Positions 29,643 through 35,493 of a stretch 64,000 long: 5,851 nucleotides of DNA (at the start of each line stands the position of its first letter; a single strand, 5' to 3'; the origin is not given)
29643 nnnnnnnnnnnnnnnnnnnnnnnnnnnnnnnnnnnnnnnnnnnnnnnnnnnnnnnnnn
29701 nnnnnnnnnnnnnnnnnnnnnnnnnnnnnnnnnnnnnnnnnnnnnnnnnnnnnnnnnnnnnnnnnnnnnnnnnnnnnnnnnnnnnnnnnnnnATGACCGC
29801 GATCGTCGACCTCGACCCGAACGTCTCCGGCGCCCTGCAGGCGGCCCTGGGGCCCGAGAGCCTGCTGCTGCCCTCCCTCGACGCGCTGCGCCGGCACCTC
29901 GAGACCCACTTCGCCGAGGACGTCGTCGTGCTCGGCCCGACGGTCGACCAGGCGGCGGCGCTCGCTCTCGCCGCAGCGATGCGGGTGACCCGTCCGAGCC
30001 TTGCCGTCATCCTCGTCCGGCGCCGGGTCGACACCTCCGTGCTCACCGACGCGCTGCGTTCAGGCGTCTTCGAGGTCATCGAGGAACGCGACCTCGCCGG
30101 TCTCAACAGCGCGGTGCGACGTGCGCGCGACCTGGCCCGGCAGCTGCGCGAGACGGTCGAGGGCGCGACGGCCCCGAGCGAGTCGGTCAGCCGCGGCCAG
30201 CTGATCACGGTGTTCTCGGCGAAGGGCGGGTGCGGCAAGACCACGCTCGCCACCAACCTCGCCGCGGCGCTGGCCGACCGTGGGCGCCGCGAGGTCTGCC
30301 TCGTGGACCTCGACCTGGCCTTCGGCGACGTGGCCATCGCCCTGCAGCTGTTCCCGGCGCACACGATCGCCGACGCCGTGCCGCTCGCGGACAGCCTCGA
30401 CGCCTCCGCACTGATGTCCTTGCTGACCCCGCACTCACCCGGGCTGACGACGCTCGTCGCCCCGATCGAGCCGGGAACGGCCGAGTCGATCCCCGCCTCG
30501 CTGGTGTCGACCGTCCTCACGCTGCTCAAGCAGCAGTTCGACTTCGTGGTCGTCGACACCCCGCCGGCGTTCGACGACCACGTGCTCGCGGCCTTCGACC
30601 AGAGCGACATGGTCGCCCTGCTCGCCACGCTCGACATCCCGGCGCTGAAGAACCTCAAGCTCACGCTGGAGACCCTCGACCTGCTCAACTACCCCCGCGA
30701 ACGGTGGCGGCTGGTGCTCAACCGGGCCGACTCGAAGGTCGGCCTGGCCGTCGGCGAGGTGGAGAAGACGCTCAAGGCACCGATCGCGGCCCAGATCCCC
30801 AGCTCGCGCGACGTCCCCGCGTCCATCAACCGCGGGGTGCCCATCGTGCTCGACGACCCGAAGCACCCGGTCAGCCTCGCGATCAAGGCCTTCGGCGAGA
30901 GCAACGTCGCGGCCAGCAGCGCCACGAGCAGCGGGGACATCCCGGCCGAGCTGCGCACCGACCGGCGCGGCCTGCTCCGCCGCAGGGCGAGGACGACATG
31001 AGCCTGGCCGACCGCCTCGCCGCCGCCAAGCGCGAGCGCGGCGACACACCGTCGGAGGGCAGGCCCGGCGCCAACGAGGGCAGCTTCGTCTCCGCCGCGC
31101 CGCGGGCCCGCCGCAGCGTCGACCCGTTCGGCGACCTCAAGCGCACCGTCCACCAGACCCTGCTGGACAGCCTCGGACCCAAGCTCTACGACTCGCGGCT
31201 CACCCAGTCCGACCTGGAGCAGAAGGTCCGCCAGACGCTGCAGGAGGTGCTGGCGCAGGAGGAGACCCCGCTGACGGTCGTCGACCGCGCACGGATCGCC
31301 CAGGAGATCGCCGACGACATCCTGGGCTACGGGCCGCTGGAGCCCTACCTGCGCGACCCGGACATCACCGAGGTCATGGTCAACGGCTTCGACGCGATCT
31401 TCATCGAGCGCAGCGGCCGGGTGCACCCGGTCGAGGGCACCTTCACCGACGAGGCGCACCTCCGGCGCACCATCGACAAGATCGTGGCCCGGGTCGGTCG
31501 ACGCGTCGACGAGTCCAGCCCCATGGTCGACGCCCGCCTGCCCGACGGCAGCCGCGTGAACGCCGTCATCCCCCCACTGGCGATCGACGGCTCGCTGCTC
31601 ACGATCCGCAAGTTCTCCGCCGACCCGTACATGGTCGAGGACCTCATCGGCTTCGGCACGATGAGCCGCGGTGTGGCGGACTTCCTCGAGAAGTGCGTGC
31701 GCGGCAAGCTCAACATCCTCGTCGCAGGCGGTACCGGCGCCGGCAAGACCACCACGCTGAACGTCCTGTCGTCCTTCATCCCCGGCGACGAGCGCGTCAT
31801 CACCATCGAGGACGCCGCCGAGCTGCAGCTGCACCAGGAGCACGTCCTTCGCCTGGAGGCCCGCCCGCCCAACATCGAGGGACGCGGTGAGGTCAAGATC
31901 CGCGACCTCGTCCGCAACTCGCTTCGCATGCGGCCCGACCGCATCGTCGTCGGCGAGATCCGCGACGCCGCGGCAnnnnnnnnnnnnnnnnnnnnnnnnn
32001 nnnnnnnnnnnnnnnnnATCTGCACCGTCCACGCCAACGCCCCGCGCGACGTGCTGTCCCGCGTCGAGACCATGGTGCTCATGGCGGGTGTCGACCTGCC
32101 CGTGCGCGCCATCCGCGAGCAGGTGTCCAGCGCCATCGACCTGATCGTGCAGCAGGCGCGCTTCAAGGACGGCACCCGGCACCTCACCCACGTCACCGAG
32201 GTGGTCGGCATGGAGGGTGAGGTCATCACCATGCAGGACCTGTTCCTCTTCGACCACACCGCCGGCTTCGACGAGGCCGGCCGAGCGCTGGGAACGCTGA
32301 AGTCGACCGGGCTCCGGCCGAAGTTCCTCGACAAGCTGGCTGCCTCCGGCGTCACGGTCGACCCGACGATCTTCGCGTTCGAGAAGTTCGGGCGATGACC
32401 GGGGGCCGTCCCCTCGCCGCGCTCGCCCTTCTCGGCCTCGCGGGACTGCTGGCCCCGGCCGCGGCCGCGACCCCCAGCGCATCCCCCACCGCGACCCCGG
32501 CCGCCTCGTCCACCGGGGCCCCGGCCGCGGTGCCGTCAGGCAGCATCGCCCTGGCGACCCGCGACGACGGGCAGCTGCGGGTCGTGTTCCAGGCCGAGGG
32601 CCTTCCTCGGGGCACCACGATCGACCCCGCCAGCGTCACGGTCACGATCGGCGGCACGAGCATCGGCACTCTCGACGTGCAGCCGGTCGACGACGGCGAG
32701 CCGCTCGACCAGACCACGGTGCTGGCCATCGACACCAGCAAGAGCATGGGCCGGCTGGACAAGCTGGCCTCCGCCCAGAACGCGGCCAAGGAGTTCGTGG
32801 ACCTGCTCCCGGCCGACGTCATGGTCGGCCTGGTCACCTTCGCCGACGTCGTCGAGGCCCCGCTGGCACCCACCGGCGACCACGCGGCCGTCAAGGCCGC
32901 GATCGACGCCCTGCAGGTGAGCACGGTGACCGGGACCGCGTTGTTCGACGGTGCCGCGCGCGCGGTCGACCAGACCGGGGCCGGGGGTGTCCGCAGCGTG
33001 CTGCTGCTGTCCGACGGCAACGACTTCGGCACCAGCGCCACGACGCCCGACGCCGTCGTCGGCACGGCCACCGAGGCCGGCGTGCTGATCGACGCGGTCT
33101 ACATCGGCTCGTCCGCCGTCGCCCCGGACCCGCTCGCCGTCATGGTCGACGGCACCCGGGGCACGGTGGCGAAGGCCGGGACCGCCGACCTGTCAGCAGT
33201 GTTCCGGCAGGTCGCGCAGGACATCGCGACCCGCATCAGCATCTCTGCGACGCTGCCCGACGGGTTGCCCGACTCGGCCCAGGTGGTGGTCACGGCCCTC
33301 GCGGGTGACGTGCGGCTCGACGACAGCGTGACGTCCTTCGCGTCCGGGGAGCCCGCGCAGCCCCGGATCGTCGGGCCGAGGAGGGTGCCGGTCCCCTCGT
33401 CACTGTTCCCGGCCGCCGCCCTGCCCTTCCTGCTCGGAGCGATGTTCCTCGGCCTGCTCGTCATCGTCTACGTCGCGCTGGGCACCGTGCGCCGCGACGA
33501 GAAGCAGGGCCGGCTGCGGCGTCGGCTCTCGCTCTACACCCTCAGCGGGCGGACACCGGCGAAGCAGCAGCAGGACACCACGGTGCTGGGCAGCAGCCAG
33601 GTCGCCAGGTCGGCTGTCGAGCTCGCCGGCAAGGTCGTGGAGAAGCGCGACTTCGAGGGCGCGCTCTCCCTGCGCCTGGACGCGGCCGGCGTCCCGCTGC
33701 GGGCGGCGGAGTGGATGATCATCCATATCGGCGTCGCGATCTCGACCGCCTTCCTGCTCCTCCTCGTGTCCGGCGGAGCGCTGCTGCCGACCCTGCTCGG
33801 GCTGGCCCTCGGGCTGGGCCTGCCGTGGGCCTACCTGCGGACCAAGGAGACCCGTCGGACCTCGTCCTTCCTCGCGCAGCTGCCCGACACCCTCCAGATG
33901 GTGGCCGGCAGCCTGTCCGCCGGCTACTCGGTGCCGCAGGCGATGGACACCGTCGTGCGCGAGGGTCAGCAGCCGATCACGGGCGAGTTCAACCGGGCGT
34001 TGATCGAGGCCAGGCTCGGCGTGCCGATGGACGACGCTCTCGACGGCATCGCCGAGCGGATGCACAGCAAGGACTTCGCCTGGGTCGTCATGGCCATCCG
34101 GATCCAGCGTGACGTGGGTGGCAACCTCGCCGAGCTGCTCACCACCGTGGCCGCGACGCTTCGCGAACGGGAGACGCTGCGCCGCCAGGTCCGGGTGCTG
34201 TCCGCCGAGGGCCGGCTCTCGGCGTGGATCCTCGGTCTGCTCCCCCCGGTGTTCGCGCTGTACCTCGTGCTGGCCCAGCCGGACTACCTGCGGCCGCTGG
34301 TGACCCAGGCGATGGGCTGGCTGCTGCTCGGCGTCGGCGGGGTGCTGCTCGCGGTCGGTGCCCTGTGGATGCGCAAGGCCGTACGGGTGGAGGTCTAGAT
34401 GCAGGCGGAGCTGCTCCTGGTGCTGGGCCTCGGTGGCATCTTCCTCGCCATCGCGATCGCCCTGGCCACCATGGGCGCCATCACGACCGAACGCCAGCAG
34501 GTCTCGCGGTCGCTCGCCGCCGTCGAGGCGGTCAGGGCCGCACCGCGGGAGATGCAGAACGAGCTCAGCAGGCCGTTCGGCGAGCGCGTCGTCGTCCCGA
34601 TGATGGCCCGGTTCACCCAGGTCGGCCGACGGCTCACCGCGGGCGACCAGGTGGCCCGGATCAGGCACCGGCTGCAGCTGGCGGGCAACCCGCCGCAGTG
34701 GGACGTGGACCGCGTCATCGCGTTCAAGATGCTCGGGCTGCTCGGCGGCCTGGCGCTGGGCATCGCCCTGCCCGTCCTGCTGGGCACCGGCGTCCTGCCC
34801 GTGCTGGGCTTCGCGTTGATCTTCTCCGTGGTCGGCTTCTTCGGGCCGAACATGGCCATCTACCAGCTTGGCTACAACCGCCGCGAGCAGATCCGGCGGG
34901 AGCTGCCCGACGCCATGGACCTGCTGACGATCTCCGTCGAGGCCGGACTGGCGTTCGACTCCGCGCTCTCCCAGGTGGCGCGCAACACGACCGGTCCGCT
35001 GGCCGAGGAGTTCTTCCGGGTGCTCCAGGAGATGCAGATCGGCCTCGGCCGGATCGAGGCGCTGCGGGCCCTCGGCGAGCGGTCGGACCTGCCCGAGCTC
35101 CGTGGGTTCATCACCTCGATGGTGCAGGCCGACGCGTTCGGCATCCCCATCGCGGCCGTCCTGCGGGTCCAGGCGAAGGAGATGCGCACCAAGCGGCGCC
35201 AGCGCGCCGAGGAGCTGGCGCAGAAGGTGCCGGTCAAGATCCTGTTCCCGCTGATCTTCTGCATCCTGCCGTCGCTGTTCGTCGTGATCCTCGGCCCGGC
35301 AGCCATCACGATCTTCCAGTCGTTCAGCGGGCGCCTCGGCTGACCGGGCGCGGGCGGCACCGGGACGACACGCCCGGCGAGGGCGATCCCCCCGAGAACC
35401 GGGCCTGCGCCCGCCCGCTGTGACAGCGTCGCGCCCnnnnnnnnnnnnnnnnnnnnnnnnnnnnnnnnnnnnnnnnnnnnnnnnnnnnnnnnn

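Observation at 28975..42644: Complete Tad/Flp pilus locus with two Flp pilin genes packed against two GT-C (GT87-like) glycosyltransferases: candidate dedicated pilin-glycosylation module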

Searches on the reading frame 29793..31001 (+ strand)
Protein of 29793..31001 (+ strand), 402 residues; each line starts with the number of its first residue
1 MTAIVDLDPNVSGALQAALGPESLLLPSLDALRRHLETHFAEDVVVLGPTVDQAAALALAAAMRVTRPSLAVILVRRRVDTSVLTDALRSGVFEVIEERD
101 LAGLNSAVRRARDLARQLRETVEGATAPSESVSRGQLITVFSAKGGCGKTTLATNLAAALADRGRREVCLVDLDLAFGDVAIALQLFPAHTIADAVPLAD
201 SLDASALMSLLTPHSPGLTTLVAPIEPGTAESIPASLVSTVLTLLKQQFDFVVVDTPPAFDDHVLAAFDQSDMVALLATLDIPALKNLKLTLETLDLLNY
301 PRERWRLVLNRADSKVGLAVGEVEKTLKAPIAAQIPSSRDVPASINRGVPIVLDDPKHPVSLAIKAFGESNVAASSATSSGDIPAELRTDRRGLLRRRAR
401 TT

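Call 6: search_protein_families(library=pfam, proteins=[window:29793-31001:+], max_evalue=0.01)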
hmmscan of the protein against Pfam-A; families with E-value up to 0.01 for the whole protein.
window:29793-31001:+ (402 aa): 10 families
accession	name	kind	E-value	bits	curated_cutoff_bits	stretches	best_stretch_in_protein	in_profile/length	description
PF13614.12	AAA_31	-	5.4e-14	53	27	1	136-298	2-167/177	AAA domain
PF10609.15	ParA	-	6.2e-13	49.2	27.1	1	136-272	4-135/246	NUBPL iron-transfer P-loop NTPase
PF01656.29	CbiA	-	7.5e-13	49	25.4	1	138-351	1-125/125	CobQ/CobB/MinD/ParA nucleotide binding domain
PF09140.17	MipZ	-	1.7e-06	28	20.7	1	138-273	3-124/262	ATPase MipZ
PF16575.11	CLP1_P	-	5.5e-05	23.5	26.6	1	147-182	5-39/188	mRNA cleavage and polyadenylation factor CLP1 P-loop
PF02374.21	ArsA_ATPase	-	6.2e-05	22.8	24.3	1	139-174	4-38/305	Anion-transporting ATPase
PF06564.18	CBP_BcsQ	-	0.00067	19.7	21.3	0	138-173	4-38/234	Cellulose biosynthesis protein BcsQ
PF13481.12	AAA_25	-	0.00076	19.6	27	1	138-166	35-62/195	AAA domain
PF07015.17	VirC1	-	0.00099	18.9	24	1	136-173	2-38/231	VirC1 protein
PF13604.12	AAA_30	-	0.0099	16.1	27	0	130-178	12-47/191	AAA domain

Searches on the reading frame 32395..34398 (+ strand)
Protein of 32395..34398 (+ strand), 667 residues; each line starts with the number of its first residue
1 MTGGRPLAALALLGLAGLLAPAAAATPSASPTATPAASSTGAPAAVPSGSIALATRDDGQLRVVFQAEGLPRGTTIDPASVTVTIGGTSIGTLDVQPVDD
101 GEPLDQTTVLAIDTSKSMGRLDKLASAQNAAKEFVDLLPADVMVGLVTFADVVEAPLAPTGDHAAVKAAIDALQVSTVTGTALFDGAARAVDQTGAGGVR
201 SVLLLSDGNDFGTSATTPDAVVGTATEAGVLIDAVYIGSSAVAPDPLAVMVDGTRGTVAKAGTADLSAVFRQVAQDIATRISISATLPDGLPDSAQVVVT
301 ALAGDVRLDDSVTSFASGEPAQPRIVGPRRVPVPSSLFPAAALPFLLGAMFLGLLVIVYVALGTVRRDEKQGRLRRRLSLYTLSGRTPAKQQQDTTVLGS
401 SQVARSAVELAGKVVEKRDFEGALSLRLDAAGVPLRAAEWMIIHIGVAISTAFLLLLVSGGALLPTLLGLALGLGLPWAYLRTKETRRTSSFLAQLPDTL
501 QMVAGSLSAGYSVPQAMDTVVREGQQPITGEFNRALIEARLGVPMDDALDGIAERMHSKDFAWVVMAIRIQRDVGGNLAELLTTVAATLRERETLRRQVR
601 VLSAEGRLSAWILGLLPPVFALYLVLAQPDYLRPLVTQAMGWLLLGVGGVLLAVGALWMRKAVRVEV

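Call 6: search_protein_families(library=pfam, proteins=[window:32395-34398:+], max_evalue=0.01)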
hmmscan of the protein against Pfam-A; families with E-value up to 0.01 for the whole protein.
window:32395-34398:+ (667 aa): 3 families
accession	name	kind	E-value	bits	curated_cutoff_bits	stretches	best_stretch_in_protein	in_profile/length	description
PF00482.28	T2SSF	-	1.6e-17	64.1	25.2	1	500-625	2-124/125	Type II secretion system (T2SS), protein F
PF13519.12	VWA_2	-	6e-12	46.6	27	1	108-208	1-106/107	von Willebrand factor type A domain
PF00092.34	VWA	-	2.1e-08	35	23.8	1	109-239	3-141/174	von Willebrand factor type A domain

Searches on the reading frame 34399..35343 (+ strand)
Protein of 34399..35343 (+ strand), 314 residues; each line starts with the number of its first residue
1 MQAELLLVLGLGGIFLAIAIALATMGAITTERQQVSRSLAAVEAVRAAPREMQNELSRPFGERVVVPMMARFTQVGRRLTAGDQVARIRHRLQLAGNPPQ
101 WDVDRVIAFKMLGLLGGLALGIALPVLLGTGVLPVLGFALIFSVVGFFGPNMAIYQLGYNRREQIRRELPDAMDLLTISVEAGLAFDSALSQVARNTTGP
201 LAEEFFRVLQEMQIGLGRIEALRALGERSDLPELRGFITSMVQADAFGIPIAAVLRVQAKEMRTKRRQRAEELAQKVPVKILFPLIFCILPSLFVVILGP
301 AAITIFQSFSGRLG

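Call 6: search_protein_families(library=pfam, proteins=[window:34399-35343:+], max_evalue=0.01)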
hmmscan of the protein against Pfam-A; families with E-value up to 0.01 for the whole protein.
window:34399-35343:+ (314 aa): 2 families
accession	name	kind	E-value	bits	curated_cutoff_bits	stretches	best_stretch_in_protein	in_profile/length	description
PF00482.28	T2SSF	-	1.9e-19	70.3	25.2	1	173-298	2-124/125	Type II secretion system (T2SS), protein F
PF19359.4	DUF5936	-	0.0017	18.7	27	1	14-133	3-117/141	Family of unknown function (DUF5936)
